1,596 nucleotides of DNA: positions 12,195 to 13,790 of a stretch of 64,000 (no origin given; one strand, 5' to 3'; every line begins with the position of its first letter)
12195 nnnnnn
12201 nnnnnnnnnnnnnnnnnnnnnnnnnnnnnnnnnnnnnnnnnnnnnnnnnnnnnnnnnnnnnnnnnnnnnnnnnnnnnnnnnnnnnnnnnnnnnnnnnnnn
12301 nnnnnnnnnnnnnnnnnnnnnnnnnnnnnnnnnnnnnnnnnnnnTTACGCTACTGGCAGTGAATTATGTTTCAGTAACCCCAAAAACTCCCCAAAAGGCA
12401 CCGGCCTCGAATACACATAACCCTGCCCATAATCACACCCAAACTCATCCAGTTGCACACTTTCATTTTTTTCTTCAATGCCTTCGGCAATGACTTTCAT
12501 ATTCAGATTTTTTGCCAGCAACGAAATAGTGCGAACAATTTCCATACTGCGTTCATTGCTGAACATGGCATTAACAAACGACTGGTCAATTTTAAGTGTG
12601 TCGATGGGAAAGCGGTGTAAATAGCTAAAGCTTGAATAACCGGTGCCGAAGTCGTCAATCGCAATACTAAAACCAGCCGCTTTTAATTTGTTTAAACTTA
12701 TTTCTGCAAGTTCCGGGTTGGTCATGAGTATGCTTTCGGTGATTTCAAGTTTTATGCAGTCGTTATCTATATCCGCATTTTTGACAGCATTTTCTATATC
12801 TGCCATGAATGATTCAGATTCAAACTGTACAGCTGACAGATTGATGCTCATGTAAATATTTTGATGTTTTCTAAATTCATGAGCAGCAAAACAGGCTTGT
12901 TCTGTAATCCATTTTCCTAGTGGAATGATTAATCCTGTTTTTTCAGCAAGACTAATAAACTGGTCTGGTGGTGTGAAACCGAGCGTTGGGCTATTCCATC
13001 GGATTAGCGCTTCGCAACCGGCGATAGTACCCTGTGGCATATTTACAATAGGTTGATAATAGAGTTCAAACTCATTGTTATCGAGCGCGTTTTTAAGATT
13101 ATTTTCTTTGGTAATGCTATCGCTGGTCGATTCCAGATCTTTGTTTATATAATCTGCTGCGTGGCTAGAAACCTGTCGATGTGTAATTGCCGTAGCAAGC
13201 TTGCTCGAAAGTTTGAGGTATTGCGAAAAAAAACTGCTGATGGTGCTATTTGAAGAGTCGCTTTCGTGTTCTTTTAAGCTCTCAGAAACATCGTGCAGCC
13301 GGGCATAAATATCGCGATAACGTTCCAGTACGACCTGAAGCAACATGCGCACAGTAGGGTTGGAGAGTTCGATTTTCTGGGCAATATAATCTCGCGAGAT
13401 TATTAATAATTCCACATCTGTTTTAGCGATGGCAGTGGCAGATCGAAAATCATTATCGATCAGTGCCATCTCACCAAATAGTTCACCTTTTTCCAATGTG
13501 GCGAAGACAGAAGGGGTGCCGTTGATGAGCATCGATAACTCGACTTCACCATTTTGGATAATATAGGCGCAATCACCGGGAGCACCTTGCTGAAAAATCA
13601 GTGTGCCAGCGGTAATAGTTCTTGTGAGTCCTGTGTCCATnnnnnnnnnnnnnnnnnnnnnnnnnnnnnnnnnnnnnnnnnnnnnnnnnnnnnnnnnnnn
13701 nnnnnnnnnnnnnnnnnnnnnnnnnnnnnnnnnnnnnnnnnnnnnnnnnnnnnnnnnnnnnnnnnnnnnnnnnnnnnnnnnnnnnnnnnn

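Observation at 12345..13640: Cyclic-nucleotide-gated c-di-GMP phosphodiesterase (cNMP-binding plus EAL)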

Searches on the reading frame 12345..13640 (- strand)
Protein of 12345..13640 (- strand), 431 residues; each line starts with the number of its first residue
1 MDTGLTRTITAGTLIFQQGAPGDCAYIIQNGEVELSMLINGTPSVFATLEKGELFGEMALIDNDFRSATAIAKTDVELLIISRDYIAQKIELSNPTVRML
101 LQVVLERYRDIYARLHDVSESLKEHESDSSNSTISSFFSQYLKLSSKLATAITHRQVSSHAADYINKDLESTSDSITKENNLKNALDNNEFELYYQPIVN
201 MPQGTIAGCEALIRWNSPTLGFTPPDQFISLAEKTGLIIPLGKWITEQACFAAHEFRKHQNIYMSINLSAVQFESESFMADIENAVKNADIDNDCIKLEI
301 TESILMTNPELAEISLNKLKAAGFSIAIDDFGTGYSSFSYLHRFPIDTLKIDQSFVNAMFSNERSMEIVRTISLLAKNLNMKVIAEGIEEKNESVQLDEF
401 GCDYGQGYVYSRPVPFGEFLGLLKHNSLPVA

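Call 3: search_protein_families(library=pfam, proteins=[window:12345-13640:-], max_evalue=0.01)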
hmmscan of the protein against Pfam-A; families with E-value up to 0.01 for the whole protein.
window:12345-13640:- (431 aa): 2 families
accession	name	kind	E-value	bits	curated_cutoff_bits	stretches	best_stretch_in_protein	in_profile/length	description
PF00563.25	EAL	-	1.8e-74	250.5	31.3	1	180-413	2-236/236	EAL domain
PF00027.35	cNMP_binding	-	4.6e-22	78.2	27.5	1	7-90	2-86/89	Cyclic nucleotide-binding domain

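Call 4: search_protein_families(library=ncbifam, proteins=[window:12345-13640:-], max_evalue=0.01)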
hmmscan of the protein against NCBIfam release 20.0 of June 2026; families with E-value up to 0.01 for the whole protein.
window:12345-13640:- (431 aa): 21 families
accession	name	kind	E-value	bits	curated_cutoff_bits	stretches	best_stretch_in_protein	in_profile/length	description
NF045675.1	PhdiestaseDibA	equivalog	2e-70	237.8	980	1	174-416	374-618/623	phosphodiesterase DibA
NF052458.1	PhdiestGepA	equivalog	2.1e-69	234.6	1200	1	166-419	579-837/840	phosphodiesterase GepA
NF007474.0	PRK10060.1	equivalog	3.8e-68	230.3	782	1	179-423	410-654/663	cyclic di-GMP phosphodiesterase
NF053781.1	cdiGMPphdstlr2612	equivalog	4.3e-65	220.1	1600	1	170-425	1008-1267/1268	Tlr1612 family c-di-GMP phosphodiesterase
NF008467.0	PRK11359.1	equivalog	1.6e-59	201.7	857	1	173-423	540-792/800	oxygen-sensing cyclic-di-GMP phosphodiesterase DosP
NF008807.1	PRK11829.1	equivalog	3.4e-58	197.3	733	1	166-420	404-659/670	biofilm formation regulator HmsP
NF007839.0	PRK10551.1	equivalog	7.8e-56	189.7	461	1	178-425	264-512/518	cyclic di-GMP phosphodiesterase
NF052596.1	RR_EAL_PvrR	equivalog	1.5e-44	152.3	580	1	143-427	106-393/398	response regulator cyclic di-GMP phosphodiesterase PvrR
NF007298.0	PRK09776.1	equivalog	2.5e-31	108.4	1135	1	166-420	849-1103/1111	diguanylate cyclase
NF052265.1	EAL_dom_RimA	equivalog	3.5e-23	82.1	430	1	189-414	15-234/248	S6 modification regulatory phosphodiesterase RimA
NF045673.1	c-di-GMPRcptLapD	equivalog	1.4e-21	76.5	1020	1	145-415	381-646/647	cyclic di-GMP receptor LapD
NF008281.1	PRK11059.1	equivalog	2.6e-17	62.4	663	1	182-415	401-631/633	RNase E specificity factor CsrD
NF051880.1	FlagAsmCDGMPTipF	equivalog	8.7e-17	61.1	600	1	82-414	53-394/421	flagella assembly cyclic-di-GMP phosphodiesterase TipF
NF051476.1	CDiGphdiTpdA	equivalog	1.2e-16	60.7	1000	1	263-411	423-568/570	cyclic di-GMP phosphodiesterase TpdA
TIGR03896.1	cyc_nuc_ocin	subfamily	2.7e-12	46.7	161.05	1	2-91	159-249/317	bacteriocin-type transport-associated protein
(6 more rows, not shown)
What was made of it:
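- On CRP/FNR transcription factor: CRP, NtcA and FtrB NCBIfam models score far below their cut-offs (call 4).
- On Degenerate EAL c-di-GMP receptor (LapD/FimX type): The LapD model scores 76.5 bits against a cut-off of 1020 (call 4).
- NCBIfam gives weak partial matches to LapD, CsrD and FimX-type models, far below their cut-offs (call 4).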

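Call 5: search_solved_structures(query=window:12345-13640:-, max_evalue=0.001, show_alignments=2)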
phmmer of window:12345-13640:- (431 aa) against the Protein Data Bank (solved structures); distinct sequences matched with E-value up to 0.001: 119 (the best 60 are shown).
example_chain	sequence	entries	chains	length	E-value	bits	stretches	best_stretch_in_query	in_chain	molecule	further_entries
6hq4_A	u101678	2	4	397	3.1e-80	273.4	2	169-424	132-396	EAL Enzyme Bd1971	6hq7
6hq5_A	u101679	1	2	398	3.2e-80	273.3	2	169-424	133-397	EAL Enzyme Bd1971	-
2r6o_A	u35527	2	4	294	1.1e-57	199.1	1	174-424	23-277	Putative diguanylate cyclase/phosphodiesterase (GGDEF & EAL domains) | PUTATIVE DIGUANYLATE CYCLASE/PHOSPHODIESTERASE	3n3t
8arv_A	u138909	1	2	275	6.5e-57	196.6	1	177-424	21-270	Bifunctional diguanylate cyclase/phosphodiesterase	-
4rni_A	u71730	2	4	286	8.2e-56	193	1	175-423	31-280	Motility regulator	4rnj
5m3c_A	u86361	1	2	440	9.6e-56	192.8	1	163-420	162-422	Diguanylate cyclase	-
4rnh_A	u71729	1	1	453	2e-55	191.7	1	173-423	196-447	Motility regulator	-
4rnf_A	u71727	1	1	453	5e-54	187.1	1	173-423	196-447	Motility regulator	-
5m1t_A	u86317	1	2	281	2.9e-53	184.6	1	177-420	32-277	MucR Phosphodiesterase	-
4hjf_A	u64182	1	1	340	3.8e-53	184.2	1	175-412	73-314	GGDEF family protein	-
3u2e_A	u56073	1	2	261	3.9e-53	184.2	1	178-412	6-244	GGDEF family protein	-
3s83_A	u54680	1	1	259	5.2e-53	183.7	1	179-412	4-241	GGDEF family protein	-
4hu3_A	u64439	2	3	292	1.8e-48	168.8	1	181-423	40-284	Oxygen sensor protein DosP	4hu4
9cmf_A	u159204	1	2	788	1.6e-47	165.7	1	181-423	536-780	Oxygen sensor protein DosP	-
9clo_A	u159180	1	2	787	1.6e-47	165.7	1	181-423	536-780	Oxygen sensor protein DosP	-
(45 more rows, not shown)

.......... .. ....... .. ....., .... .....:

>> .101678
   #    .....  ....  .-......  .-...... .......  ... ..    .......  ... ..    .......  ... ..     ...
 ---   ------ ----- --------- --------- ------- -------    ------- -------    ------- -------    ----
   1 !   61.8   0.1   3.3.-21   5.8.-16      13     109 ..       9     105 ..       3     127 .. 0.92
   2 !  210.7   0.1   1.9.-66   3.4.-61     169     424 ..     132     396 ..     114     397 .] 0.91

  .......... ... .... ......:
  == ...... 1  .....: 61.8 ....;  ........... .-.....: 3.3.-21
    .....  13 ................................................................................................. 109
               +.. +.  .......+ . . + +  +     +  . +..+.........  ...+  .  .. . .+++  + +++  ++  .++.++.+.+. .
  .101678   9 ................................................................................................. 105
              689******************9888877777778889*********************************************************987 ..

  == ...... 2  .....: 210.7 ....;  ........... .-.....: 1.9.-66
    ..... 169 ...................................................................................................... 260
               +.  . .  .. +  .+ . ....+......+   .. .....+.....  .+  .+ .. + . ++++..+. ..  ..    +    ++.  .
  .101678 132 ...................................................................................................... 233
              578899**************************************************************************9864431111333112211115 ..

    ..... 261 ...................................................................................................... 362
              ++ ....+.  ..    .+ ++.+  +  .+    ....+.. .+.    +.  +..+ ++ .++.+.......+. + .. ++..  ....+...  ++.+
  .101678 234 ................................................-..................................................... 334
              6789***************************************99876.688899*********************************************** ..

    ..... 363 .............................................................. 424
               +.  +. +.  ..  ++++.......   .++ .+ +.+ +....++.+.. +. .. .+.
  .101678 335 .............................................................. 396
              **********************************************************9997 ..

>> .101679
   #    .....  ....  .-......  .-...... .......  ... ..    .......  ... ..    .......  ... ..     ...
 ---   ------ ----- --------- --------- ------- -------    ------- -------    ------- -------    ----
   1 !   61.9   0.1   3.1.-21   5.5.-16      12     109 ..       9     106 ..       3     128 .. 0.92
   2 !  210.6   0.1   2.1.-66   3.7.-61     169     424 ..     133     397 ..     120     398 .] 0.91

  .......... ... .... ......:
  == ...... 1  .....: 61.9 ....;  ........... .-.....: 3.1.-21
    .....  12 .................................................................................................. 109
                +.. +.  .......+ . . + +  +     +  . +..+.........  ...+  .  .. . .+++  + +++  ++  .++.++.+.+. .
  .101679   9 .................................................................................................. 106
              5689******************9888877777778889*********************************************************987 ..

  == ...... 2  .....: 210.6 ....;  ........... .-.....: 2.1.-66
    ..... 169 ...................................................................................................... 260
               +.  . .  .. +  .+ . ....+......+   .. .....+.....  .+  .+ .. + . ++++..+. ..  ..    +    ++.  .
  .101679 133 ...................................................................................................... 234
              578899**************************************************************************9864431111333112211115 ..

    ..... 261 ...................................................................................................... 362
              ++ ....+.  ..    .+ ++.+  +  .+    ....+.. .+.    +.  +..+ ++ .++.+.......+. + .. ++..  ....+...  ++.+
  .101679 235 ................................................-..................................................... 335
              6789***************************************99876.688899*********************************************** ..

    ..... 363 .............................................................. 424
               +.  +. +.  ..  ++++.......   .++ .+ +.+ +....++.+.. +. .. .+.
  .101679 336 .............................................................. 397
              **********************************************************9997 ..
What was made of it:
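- Two stretches cover residues 13-109 and 169-424 (call 5). The listed kinase cNMP domains stop at 86-91 (call 5).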
